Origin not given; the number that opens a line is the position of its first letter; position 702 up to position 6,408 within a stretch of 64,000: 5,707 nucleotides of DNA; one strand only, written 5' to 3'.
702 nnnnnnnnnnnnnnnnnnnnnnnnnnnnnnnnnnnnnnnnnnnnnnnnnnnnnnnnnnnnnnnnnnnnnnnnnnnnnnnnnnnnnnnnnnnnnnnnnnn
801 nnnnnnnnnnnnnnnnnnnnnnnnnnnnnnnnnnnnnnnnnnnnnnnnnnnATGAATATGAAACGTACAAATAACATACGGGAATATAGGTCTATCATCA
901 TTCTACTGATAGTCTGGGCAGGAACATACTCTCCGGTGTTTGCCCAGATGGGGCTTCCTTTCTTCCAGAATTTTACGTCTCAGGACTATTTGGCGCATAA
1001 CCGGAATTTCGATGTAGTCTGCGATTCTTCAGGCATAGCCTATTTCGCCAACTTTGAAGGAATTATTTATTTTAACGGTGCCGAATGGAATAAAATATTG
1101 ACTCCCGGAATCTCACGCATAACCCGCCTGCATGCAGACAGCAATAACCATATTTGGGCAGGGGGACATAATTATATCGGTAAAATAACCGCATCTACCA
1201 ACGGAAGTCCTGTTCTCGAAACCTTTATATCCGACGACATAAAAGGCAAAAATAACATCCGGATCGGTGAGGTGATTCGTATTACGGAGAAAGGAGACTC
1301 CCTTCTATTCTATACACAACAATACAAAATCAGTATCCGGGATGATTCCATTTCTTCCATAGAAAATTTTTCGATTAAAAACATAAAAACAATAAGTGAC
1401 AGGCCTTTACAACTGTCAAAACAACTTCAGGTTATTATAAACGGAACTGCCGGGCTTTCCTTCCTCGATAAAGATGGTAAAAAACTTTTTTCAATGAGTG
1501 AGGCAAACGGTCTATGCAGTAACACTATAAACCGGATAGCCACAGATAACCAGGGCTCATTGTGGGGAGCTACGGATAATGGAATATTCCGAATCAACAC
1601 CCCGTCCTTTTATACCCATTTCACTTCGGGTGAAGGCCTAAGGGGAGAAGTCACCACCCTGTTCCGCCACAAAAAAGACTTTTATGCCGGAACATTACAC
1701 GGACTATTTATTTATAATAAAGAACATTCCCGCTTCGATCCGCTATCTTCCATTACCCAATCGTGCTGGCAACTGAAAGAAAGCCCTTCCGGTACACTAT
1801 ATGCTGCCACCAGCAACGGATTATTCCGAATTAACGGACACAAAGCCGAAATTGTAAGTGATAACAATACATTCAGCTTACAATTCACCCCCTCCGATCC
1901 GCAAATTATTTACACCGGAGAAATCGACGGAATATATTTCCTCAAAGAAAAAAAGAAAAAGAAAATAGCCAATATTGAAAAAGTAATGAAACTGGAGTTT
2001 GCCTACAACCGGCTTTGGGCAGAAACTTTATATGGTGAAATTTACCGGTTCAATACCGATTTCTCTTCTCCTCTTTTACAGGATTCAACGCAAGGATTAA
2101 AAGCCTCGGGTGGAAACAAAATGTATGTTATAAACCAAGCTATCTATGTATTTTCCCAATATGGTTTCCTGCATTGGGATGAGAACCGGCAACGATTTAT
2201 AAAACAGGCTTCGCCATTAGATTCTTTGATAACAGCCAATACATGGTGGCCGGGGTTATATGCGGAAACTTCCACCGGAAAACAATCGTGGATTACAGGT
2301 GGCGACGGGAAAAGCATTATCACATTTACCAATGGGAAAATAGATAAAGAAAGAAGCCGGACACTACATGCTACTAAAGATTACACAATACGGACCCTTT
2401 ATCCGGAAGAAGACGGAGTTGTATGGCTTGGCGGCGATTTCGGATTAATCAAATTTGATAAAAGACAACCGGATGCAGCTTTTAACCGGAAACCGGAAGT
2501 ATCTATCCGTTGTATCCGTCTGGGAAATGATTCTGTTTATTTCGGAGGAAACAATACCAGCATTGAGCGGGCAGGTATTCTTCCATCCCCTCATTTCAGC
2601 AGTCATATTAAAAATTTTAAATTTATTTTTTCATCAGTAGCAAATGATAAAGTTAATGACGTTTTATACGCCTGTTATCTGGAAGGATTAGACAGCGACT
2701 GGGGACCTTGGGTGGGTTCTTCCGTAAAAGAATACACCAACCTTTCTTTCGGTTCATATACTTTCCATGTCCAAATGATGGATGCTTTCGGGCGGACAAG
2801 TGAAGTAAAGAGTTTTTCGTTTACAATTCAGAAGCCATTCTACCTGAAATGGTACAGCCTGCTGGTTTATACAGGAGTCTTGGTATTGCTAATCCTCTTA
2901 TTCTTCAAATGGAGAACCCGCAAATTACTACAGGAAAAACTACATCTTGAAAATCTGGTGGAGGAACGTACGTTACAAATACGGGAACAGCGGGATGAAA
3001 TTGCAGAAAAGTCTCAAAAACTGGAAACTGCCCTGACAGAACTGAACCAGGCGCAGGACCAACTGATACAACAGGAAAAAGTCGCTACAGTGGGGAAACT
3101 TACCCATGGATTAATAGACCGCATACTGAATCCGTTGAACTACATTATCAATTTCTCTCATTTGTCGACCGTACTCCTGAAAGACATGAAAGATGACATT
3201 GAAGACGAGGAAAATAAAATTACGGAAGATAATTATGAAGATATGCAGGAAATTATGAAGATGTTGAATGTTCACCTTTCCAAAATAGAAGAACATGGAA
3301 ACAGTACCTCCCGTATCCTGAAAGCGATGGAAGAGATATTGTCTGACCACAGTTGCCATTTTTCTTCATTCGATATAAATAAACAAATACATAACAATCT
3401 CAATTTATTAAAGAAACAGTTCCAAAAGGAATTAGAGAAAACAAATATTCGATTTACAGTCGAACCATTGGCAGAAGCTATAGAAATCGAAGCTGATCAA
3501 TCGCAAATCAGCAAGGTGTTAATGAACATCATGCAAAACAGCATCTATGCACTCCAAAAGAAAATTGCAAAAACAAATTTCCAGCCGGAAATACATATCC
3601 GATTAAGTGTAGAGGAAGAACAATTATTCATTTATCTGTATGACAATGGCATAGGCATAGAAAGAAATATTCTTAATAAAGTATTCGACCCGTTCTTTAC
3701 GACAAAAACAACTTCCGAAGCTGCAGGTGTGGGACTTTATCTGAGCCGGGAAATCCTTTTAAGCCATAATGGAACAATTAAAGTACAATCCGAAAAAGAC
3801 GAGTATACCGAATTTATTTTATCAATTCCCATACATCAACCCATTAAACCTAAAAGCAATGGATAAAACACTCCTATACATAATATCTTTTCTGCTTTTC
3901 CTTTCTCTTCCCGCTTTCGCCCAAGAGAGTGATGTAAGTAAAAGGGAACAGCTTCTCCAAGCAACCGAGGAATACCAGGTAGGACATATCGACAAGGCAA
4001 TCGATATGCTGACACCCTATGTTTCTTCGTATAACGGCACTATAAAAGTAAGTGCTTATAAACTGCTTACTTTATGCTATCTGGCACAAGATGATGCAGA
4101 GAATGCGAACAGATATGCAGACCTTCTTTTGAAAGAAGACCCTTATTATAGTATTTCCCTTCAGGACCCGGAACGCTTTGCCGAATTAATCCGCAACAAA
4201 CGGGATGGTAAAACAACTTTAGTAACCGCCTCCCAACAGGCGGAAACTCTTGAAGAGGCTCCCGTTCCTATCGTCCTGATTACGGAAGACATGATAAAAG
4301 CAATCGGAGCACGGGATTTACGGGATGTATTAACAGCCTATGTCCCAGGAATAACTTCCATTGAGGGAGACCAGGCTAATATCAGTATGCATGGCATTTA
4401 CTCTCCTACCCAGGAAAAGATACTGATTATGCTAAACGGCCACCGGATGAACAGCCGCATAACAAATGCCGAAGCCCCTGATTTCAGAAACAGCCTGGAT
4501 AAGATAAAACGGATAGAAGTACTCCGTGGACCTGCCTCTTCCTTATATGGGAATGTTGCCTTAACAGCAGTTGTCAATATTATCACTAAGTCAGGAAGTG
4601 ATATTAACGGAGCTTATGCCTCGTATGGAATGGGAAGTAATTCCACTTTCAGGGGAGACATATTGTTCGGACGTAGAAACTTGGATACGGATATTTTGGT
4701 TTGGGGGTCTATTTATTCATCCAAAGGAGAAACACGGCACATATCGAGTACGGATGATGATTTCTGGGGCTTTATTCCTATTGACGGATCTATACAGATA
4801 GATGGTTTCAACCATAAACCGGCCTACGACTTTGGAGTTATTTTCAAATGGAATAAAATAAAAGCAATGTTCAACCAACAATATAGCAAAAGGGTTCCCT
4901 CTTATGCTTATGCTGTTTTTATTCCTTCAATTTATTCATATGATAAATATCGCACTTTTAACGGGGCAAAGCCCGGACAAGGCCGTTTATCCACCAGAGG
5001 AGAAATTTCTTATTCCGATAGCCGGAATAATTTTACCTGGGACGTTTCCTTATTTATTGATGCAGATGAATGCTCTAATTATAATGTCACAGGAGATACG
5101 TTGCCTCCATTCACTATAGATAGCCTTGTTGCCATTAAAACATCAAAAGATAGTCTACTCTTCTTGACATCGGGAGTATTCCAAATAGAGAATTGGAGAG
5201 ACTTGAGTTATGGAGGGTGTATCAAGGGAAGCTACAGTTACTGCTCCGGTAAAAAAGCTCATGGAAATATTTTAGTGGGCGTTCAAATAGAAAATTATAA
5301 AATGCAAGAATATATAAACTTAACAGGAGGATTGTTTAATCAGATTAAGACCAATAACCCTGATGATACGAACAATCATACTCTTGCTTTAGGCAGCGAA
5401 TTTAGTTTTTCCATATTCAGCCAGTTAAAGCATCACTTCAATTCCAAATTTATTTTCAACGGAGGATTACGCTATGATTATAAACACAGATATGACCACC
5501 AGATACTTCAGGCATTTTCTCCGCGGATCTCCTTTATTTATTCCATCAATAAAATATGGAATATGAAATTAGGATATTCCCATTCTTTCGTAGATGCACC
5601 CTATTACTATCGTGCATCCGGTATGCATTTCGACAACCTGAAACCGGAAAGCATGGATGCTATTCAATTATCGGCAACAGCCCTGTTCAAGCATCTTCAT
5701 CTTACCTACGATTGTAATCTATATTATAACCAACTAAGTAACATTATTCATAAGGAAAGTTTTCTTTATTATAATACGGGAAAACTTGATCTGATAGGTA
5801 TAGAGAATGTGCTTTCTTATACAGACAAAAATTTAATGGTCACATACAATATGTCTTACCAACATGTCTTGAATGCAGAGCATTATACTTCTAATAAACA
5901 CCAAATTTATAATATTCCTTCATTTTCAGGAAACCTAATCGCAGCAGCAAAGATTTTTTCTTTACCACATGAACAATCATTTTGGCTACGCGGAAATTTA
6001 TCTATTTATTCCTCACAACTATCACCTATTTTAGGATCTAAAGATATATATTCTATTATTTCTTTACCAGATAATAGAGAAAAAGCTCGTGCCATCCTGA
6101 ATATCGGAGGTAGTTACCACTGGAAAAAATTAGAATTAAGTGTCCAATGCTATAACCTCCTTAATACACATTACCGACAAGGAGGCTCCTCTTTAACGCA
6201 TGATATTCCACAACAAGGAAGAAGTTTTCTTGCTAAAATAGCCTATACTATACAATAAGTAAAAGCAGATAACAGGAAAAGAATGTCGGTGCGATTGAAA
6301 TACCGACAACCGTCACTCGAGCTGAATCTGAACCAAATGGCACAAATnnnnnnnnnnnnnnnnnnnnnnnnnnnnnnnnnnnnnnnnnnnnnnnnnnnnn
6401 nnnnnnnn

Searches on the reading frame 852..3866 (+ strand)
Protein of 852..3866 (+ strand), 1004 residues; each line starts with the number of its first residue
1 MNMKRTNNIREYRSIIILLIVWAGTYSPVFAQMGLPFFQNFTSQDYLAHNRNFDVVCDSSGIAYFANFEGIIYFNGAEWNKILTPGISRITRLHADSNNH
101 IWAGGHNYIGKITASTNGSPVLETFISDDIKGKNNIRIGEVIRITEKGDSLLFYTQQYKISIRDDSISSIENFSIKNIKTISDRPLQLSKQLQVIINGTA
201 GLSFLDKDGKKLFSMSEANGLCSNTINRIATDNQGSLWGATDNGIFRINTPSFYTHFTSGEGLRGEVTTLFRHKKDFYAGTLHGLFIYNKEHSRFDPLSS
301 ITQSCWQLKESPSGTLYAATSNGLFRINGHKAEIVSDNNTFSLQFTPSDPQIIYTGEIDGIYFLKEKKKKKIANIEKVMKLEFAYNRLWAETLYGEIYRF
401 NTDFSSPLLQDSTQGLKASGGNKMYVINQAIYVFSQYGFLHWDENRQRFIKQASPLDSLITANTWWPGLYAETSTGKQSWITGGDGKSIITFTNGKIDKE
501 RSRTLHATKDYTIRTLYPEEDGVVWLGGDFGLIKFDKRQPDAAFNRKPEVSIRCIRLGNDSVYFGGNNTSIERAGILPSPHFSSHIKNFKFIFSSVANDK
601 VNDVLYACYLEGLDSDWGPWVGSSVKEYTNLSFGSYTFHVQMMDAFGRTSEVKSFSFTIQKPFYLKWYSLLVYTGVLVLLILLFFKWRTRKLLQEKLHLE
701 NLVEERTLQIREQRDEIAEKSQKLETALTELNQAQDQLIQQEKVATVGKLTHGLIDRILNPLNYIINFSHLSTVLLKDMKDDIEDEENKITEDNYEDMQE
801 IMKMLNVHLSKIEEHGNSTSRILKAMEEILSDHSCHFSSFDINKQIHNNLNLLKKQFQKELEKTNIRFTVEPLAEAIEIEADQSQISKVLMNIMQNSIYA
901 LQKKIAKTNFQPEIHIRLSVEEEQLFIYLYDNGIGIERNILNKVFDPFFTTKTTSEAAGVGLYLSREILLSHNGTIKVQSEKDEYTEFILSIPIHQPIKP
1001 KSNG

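Call 35: search_protein_families(library=pfam, proteins=[window:852-3866:+], max_evalue=0.001)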
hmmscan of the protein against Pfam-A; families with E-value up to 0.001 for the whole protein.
window:852-3866:+ (1004 aa): 4 families
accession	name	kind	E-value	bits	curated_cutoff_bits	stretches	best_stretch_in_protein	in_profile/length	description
PF02518.31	HATPase_c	-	1.7e-18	67.5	26.4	1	882-994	2-109/111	Histidine kinase-, DNA gyrase B-, and HSP90-like ATPase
PF07495.19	Y_Y_Y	-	1.6e-06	28.3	26.6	1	602-659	6-64/65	Y_Y_Y domain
PF07494.17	Reg_prop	-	2.4e-06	27.5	20.4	0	220-243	1-24/24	Two component regulator propeller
PF14501.12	HATPase_c_5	-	0.00051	20.3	22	1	884-989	4-99/102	GHKL domain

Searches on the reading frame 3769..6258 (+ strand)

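Call 35: search_protein_families(library=pfam, proteins=[window:3769-6258:+], max_evalue=0.001)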
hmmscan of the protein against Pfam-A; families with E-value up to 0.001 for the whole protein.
window:3769-6258:+ (829 aa): 2 families
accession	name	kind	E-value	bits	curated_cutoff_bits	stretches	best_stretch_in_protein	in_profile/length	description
PF00593.30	TonB_dep_Rec_b-barrel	-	4.1e-20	73.5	27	1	389-797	42-436/436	TonB dependent receptor-like, beta-barrel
PF07715.20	Plug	-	1.5e-16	61.3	23.9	1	161-266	2-105/107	TonB-dependent Receptor Plug Domain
